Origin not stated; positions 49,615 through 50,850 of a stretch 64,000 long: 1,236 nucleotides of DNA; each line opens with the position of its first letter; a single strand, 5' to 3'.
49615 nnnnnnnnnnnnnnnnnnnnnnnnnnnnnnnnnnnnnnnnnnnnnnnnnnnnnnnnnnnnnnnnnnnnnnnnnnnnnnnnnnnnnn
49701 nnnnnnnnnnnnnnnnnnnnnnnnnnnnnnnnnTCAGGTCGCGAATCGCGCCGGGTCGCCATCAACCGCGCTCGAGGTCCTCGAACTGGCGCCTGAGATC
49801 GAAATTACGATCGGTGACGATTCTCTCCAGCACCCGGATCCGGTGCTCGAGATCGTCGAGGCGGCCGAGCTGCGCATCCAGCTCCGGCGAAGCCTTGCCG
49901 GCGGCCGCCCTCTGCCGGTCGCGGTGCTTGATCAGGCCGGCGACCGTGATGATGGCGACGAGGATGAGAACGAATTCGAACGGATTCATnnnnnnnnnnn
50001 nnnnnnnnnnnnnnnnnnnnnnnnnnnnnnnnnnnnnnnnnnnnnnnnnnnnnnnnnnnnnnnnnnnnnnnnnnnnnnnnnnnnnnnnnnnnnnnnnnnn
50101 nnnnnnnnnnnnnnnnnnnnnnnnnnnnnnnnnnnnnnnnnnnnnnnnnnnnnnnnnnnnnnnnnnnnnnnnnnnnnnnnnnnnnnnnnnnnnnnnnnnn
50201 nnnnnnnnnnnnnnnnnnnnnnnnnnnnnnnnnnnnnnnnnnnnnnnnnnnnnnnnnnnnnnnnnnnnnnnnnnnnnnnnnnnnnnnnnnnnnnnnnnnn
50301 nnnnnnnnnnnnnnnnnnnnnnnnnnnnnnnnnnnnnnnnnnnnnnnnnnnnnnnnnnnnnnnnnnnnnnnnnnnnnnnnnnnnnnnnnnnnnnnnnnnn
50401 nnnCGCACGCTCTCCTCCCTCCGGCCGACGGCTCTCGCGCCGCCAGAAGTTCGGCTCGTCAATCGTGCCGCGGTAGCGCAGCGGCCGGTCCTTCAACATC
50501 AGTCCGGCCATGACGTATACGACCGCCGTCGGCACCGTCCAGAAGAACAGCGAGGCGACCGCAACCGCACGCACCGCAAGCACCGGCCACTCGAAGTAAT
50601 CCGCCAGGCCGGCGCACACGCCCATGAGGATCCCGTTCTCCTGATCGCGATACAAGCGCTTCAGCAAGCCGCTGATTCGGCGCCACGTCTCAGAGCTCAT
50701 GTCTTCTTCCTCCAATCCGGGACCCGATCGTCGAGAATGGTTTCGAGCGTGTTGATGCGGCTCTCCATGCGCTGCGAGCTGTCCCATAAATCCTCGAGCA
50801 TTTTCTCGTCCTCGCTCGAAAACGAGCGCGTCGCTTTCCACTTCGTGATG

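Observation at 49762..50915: Expanded psp operon: PspC is represented by three modules (head-only, full-length, tail-only)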

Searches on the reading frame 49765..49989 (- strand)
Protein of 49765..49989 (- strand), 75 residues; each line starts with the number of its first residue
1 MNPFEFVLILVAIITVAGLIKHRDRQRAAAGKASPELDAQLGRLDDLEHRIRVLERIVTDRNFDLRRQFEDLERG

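Call 3: search_protein_families(library=pfam, max_evalue=1, proteins=[window:49765-49989:-])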
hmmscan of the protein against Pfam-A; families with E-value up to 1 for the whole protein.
seq(75 aa): 2 families
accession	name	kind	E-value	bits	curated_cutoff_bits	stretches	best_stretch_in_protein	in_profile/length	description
PF06667.17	PspB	-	0.023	15.2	25.6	1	7-66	9-72/73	Phage shock protein B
PF11118.13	DUF2627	-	0.11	13.4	22.4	1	6-28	46-68/76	Protein of unknown function (DUF2627)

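Call 4: search_protein_families(library=ncbifam, max_evalue=1, proteins=[window:49765-49989:-])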
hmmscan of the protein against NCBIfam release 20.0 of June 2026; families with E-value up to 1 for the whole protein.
seq(75 aa): 3 families
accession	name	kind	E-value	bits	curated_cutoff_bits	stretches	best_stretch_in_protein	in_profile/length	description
TIGR02976.1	phageshock_pspB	equivalog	1.3e-05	25.4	51.7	1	8-67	11-74/75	envelope stress response membrane protein PspB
TIGR02978.1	phageshock_pspC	equivalog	2.4e-05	24.2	104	1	35-72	84-121/121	envelope stress response membrane protein PspC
NF007973.0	PRK10697.1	equivalog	3.3e-05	23.8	136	1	6-72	50-119/119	envelope stress response membrane protein PspC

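Call 5: find_homologous_proteins(query=window:49765-49989:-, max_evalue=0.001)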
Query seq(75 aa) (75 aa): 185 proteins with E <= 0.001 among 590 candidates; the best 120 are listed.
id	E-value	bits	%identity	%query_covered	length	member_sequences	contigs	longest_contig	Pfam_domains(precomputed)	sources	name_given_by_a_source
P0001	6.1e-38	145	95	100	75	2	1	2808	-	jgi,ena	-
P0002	4.7e-37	142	93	100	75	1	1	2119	-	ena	-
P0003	2.3e-36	140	92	100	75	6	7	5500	-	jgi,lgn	jgi:hypothetical protein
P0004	1.2e-30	122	77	100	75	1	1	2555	-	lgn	-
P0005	1.3e-30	122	83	100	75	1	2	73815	-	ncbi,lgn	ncbi:MAG: hypothetical protein ACREVN_04750 [Gammaproteobacteria bacterium]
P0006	6.9e-30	120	75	100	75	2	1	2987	-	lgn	-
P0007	1.7e-27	112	72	100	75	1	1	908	-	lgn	-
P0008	7.3e-27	110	69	99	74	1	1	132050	-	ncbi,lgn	ncbi:hypothetical protein BH24PSE2_BH24PSE2_04680 [soil metagenome]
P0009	2.6e-14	70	52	97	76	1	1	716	PF06667.18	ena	-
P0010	7.6e-14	69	50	99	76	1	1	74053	-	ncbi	ncbi:hypothetical protein [Thiolapillus sp.]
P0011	1.7e-13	68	49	99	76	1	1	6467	-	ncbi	-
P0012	2.4e-13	67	49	97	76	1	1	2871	-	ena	-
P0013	4.2e-13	67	54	99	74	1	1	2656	-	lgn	-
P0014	4.4e-13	67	49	97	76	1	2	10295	-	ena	-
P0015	5.8e-13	66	49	97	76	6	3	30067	-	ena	-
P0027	5.9e-10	57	51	99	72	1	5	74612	-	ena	-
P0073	2.3e-5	42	41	96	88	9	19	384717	-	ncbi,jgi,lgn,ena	jgi:hypothetical protein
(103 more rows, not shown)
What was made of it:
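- Some family members reach the Pfam PspB model or are named PspB by JGI (call 5).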

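Call 6: find_encoding_contigs(protein=P0005, flank=5000, max_places=3)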
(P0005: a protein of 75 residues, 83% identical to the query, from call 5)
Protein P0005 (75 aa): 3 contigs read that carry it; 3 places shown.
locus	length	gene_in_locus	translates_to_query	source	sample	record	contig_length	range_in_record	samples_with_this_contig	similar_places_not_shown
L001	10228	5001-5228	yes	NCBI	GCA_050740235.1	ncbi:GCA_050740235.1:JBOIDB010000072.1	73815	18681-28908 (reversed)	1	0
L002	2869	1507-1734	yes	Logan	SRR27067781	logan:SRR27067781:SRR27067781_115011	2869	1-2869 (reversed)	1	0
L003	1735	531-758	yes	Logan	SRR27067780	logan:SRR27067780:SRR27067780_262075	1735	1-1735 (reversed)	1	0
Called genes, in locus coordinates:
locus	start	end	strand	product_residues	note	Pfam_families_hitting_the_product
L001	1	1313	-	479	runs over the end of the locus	PF00392:GntR, PF00155:Aminotran_1_2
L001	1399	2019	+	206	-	-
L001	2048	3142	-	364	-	PF00158:Sigma54_activat, PF14532:Sigma54_activ_2, PF25601:AAA_lid_14, PF02954:HTH_8 (weak)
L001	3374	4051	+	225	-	PF04012:PspA_IM30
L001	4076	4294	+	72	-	PF06667:PspB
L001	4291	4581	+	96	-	PF04024:PspC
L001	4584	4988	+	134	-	PF04024:PspC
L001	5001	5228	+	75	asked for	-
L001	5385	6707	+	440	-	PF12146:Hydrolase_4, PF00326:Peptidase_S9 (faint), PF01738:DLH (faint)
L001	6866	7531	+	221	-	PF00005:ABC_tran, PF13304:AAA_21 (faint)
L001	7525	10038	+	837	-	PF12704:MacB_PCD, PF02687:FtsX, PF12704:MacB_PCD, PF02687:FtsX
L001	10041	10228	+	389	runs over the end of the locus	PF07143:AttH, PF17186:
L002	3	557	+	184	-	?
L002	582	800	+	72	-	PF06667:PspB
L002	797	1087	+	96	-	PF04024:PspC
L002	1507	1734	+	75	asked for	-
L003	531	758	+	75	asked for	-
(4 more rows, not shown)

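Call 7: find_encoding_contigs(protein=P0008, flank=5000, max_places=3)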
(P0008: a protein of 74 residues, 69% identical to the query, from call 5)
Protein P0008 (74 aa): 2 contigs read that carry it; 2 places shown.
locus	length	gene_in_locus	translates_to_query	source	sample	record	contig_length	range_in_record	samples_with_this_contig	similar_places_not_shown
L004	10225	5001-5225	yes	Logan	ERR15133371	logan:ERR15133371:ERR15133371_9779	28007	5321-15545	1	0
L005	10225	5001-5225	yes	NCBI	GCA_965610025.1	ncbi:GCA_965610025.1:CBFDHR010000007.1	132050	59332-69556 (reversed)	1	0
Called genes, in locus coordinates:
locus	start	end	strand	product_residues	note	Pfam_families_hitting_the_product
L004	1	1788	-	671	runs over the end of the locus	PF00999:Na_H_Exchanger, PF02254:TrkA_N, PF02080:TrkA_C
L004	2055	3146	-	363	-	PF00158:Sigma54_activat, PF14532:Sigma54_activ_2, PF25601:AAA_lid_14, PF02954:HTH_8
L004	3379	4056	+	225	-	PF04012:PspA_IM30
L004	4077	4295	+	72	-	PF06667:PspB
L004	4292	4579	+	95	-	PF04024:PspC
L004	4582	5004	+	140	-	PF04024:PspC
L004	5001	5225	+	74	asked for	-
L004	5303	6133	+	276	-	PF00005:ABC_tran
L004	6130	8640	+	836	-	PF12704:MacB_PCD, PF02687:FtsX, PF12704:MacB_PCD, PF02687:FtsX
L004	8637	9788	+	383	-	PF07143:AttH, PF17186:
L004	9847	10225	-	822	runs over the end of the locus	PF00989:PAS, PF08448:PAS_4, PF13188:PAS_8 (faint), PF13426:PAS_9, PF24820:Diguanyl_cycl_sensor (faint), PF00990:GGDEF, PF00563:EAL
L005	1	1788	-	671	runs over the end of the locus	PF00999:Na_H_Exchanger, PF02254:TrkA_N, PF02080:TrkA_C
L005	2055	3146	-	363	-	PF00158:Sigma54_activat, PF14532:Sigma54_activ_2, PF25601:AAA_lid_14, PF02954:HTH_8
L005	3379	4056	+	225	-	PF04012:PspA_IM30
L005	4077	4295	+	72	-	PF06667:PspB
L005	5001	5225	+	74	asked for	-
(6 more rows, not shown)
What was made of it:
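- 49986..50408 (-): Full-length pspC (140 aa, GTG start): PspC domain plus PspB-like C-terminal tail. The orthologue in L004 is also called at 140 aa (call 7).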

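Call 8: find_encoding_contigs(protein=P0010, flank=5000, max_places=3)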
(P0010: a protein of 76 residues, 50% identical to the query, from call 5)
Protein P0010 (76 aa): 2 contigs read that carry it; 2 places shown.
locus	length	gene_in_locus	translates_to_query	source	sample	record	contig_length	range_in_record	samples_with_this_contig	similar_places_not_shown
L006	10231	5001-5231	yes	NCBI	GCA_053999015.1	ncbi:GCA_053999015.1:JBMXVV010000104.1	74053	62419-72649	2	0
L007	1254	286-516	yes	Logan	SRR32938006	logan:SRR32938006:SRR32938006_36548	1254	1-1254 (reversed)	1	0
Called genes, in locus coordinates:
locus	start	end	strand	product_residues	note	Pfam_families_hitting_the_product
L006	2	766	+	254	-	PF20582:UPF0758_N, PF04002:RadC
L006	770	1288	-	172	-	PF25559:DUF7931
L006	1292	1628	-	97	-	PF05016:ParE_toxin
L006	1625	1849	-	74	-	PF09720:Unstab_antitox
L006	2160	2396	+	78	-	PF00830:Ribosomal_L28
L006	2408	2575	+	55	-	PF00471:Ribosomal_L33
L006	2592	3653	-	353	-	PF00158:Sigma54_activat, PF14532:Sigma54_activ_2, PF07728:AAA_5 (weak), PF25601:AAA_lid_14, PF02954:HTH_8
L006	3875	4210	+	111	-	-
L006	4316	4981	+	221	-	PF04012:PspA_IM30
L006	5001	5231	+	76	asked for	-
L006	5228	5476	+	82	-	PF06667:PspB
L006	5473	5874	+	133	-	PF04024:PspC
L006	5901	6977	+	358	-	PF00364:Biotin_lipoyl (faint), PF25917:BSH_RND (weak), PF25973:BSH_CzcB, PF25954:Beta-barrel_RND_2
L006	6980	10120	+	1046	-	PF00873:ACR_tran, PF03176:MMPL (faint), PF02355:SecD_SecF_C (faint)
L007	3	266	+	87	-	?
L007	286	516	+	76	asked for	-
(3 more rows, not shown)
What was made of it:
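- It lies before pspB in Sedimenticola and Thiolapillus (call 8).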

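Call 10: find_encoding_contigs(protein=P0073, flank=4000, max_places=4)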
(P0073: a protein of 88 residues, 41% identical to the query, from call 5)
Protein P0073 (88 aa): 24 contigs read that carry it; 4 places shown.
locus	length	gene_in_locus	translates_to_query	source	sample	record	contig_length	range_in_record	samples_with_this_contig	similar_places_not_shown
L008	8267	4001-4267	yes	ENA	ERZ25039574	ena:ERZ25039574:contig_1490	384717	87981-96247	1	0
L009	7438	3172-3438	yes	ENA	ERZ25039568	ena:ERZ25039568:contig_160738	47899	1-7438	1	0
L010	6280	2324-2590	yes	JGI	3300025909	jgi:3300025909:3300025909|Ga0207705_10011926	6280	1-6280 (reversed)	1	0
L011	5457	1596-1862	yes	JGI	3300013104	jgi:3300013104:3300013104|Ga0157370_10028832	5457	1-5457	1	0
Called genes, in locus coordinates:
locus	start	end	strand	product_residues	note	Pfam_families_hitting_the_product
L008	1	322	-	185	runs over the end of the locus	PF07719:TPR_2 (faint), PF13181:TPR_8 (faint), PF13371:TPR_9 (faint), PF00515:TPR_1 (weak)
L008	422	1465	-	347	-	PF00158:Sigma54_activat, PF14532:Sigma54_activ_2, PF07728:AAA_5 (weak), PF25601:AAA_lid_14, PF02954:HTH_8 (weak)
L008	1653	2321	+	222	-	PF04012:PspA_IM30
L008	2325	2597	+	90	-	PF06667:PspB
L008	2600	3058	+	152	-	PF04024:PspC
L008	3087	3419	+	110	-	-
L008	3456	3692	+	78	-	-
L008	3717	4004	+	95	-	-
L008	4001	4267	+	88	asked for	-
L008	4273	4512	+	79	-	-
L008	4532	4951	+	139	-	PF02657:SufE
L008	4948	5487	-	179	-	PF00226:DnaJ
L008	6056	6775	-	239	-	-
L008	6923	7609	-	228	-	-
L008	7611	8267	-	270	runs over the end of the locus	-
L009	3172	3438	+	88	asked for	-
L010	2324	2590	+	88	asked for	-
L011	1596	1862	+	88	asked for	-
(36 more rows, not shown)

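Call 11: find_encoding_contigs(protein=P0027, flank=4000, max_places=3)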
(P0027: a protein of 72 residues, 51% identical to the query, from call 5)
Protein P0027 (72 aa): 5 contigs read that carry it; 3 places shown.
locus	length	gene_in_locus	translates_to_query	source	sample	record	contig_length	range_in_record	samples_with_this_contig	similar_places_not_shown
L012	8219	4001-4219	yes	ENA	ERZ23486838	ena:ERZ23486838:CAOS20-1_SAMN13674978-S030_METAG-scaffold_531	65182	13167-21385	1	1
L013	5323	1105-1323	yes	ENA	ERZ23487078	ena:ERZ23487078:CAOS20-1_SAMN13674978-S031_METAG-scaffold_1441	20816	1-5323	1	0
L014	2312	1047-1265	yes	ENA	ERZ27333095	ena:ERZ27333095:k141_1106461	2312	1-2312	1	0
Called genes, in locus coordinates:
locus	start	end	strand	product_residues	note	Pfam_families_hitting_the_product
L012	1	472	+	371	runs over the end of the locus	PF01594:AI-2E_transport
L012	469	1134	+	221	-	PF00484:Pro_CA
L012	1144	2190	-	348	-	PF00158:Sigma54_activat, PF14532:Sigma54_activ_2, PF07728:AAA_5 (weak), PF25601:AAA_lid_14, PF02954:HTH_8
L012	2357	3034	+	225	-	PF04012:PspA_IM30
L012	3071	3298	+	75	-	PF06667:PspB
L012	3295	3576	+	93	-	PF04024:PspC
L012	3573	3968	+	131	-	PF04024:PspC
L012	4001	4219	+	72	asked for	-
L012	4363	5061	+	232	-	PF00005:ABC_tran, PF13304:AAA_21 (weak)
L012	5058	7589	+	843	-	PF12704:MacB_PCD (weak), PF02687:FtsX, PF12704:MacB_PCD, PF02687:FtsX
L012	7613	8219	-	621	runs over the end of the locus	PF00989:PAS (weak), PF13188:PAS_8 (weak), PF08448:PAS_4 (weak), PF13426:PAS_9 (weak), PF00990:GGDEF, PF00563:EAL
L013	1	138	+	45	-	?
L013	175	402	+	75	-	PF06667:PspB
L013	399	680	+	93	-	PF04024:PspC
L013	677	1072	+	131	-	PF04024:PspC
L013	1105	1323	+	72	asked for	-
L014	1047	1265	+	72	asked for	-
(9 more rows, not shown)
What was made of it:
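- The same operon occurs in independent MAGs at 45-90% protein identity (calls 6, 7, 11).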

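Call 14: find_related_loci(query=A1, collection=genome_contigs, flank=4000)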
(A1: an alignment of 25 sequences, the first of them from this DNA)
Query A1 (75 aa) in genome_contigs; peptide patterns used: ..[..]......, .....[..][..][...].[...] (x = any residue, [..] = any of these).
600 stretches matched a pattern (row limit reached: there are more); 503 encode a relative of the query (tblastn E <= 1e-3); the best 80 are kept; 80 distinct loci.
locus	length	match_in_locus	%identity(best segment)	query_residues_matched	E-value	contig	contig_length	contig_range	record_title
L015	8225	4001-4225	81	1-75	9e-36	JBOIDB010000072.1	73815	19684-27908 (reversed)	MAG: Gammaproteobacteria bacterium isolate M3-S_metawrap_bin.76 k127_3294256, whole genome shotgun sequence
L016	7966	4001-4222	51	1-74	3e-20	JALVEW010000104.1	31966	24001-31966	MAG: Sedimenticola sp. isolate 134-614_metabat2_scaf2bin.133 134-614_scaffold_290_c1, whole genome shotgun sequence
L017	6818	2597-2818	50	1-74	4e-19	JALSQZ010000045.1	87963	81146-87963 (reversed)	MAG: Sedimenticola sp. isolate 356-308_maxbin2_scaf2bin.147 356-308_scaffold_127_c1, whole genome shotgun sequence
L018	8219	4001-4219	51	1-74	3e-18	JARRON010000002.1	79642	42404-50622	MAG: Gammaproteobacteria bacterium isolate Spart_151_MAG scaffold_24, whole genome shotgun sequence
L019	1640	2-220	49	2-74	5e-18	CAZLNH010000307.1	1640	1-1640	MAG TPA_asm: uncultured Woeseiaceae bacterium isolate binchicken_co31_70 genome assembly, contig: k141_421594, whole gen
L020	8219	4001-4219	55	1-75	7e-18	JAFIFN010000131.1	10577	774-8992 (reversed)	MAG: Gammaproteobacteria bacterium isolate Super_Day8_Bin.28 NODE_2075_length_10577_cov_7.844326, whole genome shotgun s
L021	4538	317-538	45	1-74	3e-17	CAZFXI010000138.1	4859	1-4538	MAG TPA_asm: uncultured Sedimenticola sp. isolate SRP338002_co1_149 genome assembly, contig: NODE_16091_length_4859_cov_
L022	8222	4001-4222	47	2-75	5e-17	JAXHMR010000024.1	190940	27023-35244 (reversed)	MAG: Woeseiaceae bacterium isolate Salar_de_Ascotan_soil_MAG_ASO6 contig_13378_polypolish, whole genome shotgun sequence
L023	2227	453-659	46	4-72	5e-17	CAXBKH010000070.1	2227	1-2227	MAG TPA_asm: uncultured bacterium isolate ERR2762155_maxbin2_30 genome assembly, contig: ERZ3421563.46834, whole genome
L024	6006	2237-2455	53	1-75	7e-17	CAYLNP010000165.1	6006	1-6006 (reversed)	MAG TPA_asm: uncultured Woeseiaceae bacterium isolate SRP072547_co1_56 genome assembly, contig: NODE_29313_length_6006_c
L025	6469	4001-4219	51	1-75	7e-17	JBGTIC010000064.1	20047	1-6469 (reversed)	MAG: Gammaproteobacteria bacterium isolate JTS-RE254 k141_1628910, whole genome shotgun sequence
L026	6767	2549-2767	45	1-73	6e-16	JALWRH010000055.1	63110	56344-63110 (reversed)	MAG: Sedimenticola sp. isolate M2_metabat1_scaf2bin.199 M2_NODE_289_length_63110_cov_4.588762, whole genome shotgun sequ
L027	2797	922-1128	50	1-74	1e-15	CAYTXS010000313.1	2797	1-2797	MAG TPA_asm: uncultured Thioalkalivibrio sp. isolate binchicken_co13_101 genome assembly, contig: NODE_67936_length_2797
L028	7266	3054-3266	46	1-72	3e-15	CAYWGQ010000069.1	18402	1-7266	MAG TPA_asm: uncultured Gammaproteobacteria bacterium isolate SRP268622_co1_30 genome assembly, contig: NODE_6581_length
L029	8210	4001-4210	44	3-72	3e-15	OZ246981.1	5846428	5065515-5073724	MAG: Woeseiaceae bacterium isolate 5a46694a-b1d3-4e4a-b91f-6d53a03b0b9f genome assembly, chromosome: 1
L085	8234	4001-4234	41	1-72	3e-11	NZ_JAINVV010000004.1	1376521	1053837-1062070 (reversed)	Sphingomonas colocasiae strain JCM 31229 Scaffold2_1, whole genome shotgun sequence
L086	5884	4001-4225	44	1-72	3e-11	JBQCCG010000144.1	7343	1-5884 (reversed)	MAG: Sphingomicrobium sp. isolate bin007 k141_3403460, whole genome shotgun sequence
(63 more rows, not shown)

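Call 44: search_solved_structures(query=A1, max_evalue=1)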
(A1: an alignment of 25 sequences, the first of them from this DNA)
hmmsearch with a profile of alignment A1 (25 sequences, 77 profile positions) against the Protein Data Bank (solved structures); distinct sequences matched with E-value up to 1: 51.
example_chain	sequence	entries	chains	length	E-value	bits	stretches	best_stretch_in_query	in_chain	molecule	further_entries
7wu7_4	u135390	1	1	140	0.0065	20.2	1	26-72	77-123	Prefoldin subunit 4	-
6nr8_4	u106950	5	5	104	0.048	17.4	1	26-69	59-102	Prefoldin subunit 4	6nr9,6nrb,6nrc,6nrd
6n4f_B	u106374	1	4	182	0.059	17.1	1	33-68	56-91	Hemagglutinin HA2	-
5xl1_C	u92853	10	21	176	0.063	17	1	33-68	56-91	Hemagglutinin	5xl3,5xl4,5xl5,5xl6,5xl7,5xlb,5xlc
2gts_A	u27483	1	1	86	0.07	16.8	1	33-58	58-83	hypothetical protein HP0062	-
3eyj_B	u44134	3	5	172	0.074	16.8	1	33-68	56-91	Hemagglutinin HA2 chain | Hemagglutinin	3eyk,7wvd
8gv6_B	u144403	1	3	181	0.082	16.6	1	33-68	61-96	Hemagglutinin H14-HA2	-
3fx7_A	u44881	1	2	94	0.086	16.6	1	33-58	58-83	Putative uncharacterized protein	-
9yoi_D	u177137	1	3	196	0.09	16.5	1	33-75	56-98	Hemagglutinin HA2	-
6v48_B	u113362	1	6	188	0.096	16.4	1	33-68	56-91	Hemagglutinin HA2 chain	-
6v44_B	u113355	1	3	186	0.11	16.2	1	33-68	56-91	Hemagglutinin HA2 chain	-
4uo0_B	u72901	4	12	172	0.12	16.1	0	33-68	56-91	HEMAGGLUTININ | H3 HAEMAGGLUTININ HA2 CHAIN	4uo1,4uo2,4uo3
8zyk_R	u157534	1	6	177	0.15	15.8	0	33-68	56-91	Hemagglutinin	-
5k9q_B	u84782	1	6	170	0.18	15.5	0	33-68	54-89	Hemagglutinin HA2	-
4we4_B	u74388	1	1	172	0.18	15.5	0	33-68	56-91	Hemagglutinin HA2 chain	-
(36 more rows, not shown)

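Call 53: search_protein_representatives(alignment_id=A1)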
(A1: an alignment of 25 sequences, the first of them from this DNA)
Query: 25 sequences, 77 profile positions. Proteins with E-value up to 0.001 (for the whole library): 2981; up to 1e-10: 807; up to 1e-30: 0. The best 150 are listed.
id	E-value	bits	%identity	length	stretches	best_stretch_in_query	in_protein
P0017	7.5e-26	106.5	-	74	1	1-77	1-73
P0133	9.9e-25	102.9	-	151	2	1-77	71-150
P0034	1.9e-24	102.0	-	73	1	1-75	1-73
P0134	5.2e-24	100.6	-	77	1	1-75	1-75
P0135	5.7e-24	100.5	-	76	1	1-75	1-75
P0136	3.9e-23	97.8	-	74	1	2-77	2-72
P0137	6.0e-23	97.2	-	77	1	1-76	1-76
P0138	7.6e-23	96.9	-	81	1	1-77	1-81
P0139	1.0e-22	96.4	-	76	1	2-75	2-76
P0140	2.9e-22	95.0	-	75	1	1-77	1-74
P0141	3.8e-22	94.6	-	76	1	1-76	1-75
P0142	4.5e-22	94.4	-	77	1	2-75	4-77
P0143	4.8e-22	94.3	-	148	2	1-77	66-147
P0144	5.8e-22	94.1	-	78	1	1-77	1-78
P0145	8.9e-22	93.4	-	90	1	1-76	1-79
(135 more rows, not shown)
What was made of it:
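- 49762..49989 (-): 75-aa 'X' protein: short N-terminus outside, TM helix around residues 4-20, KHRDRQR, then a cytoplasmic heptad coiled coil with the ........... motif. It is PspC-tail-like and PspB-superfamily. The family has 807 clusters at E<=1e-10 (call 53).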

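Call 64: predict_structure(alignment_id=A1)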
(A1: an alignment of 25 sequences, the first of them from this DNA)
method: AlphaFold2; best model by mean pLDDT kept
length: 75 residues; sequences in the alignment: 25
mean_pLDDT: 68.0   pTM: 0.33
mean pLDDT of the five models: 68.0, 66.6, 66.4, 64.7, 62.9
residues with pLDDT >= 90: 0; 70-90: 37; 50-70: 35; < 50: 3
segments of 3 or more residues with pLDDT < 50: 31-33
pLDDT, mean of each block of 10 residues (from residue 1): 74 80 61 54 74 72 61 67
secondary structure, 60 per line:
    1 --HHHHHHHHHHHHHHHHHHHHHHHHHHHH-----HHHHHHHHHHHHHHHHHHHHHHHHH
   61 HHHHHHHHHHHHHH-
elements in order: H3-30 H36-74
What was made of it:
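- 49762..49989 (-): AlphaFold2 predicts helix 3-30, linker, helix 36-74 (call 64).
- AlphaFold2 predicts two helices (call 64).
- Tried and rejected: AlphaFold2 monomer of X. It gives two helices at pLDDT 68 and nothing about partners (call 64).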

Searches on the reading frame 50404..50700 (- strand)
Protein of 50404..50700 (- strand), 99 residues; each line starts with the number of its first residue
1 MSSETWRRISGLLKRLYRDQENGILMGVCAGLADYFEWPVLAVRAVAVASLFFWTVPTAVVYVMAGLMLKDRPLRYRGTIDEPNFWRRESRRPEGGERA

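Call 3: search_protein_families(library=pfam, max_evalue=1, proteins=[window:50404-50700:-])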
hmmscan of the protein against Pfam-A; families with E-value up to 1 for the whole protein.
seq(99 aa): 1 family
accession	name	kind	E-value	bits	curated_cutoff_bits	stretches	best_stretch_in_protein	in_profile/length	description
PF04024.17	PspC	-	1.4e-17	63.7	25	1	14-70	1-56/58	PspC domain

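Call 4: search_protein_families(library=ncbifam, max_evalue=1, proteins=[window:50404-50700:-])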
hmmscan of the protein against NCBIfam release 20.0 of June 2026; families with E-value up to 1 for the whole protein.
seq(99 aa): 3 families
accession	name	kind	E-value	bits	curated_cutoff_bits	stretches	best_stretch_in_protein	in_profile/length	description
TIGR02978.1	phageshock_pspC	equivalog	1.6e-21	76.4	104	1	14-91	2-81/121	envelope stress response membrane protein PspC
NF007973.0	PRK10697.1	equivalog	4.4e-14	52.4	136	1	13-74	7-69/119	envelope stress response membrane protein PspC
NF033752.1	linaridin_CypA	subfamily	0.14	12.7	35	0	21-50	10-39/52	cypemycin family RiPP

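Call 45: find_homologous_proteins(query=window:50404-50700:-, max_evalue=0.00001)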
Query seq(99 aa) (99 aa): 12 proteins with E <= 0.00001 among 14 candidates.
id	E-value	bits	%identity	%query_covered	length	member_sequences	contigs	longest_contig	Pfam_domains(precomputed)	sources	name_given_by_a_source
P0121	4.9e-59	215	97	100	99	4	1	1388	PF04024.18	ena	-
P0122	3.8e-50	186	82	100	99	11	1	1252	PF04024.18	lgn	-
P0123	9.7e-48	179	84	96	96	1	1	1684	PF04024.18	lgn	-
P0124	4.0e-42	161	76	96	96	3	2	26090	PF04024.18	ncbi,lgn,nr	ncbi:MAG: PspC domain-containing protein [Gammaproteobacteria bacterium]|nr:PspC domain-containing p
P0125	1.1e-41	159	73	96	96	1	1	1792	PF04024.18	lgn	-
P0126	4.3e-41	157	76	87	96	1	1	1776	PF04024.18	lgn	-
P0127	6.0e-39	150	71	96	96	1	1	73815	PF04024.18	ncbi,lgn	ncbi:MAG: PspC domain-containing protein [Gammaproteobacteria bacterium]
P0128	1.4e-38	149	74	88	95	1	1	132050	PF04024.18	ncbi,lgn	ncbi:hypothetical protein BH24PSE2_BH24PSE2_04700 [soil metagenome]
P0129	1.3e-22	98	50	93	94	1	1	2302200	PF04024.18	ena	-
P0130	6.6e-20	89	48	93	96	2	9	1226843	PF04024.18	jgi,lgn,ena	-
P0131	8.4e-7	47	36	81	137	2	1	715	PF04024.18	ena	-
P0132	9.9e-7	47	36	81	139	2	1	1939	PF04024.18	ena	-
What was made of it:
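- Tried and rejected: It returned only 12 hits because of the word index (call 45), so the head survey rests on the 94 fetched loci.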
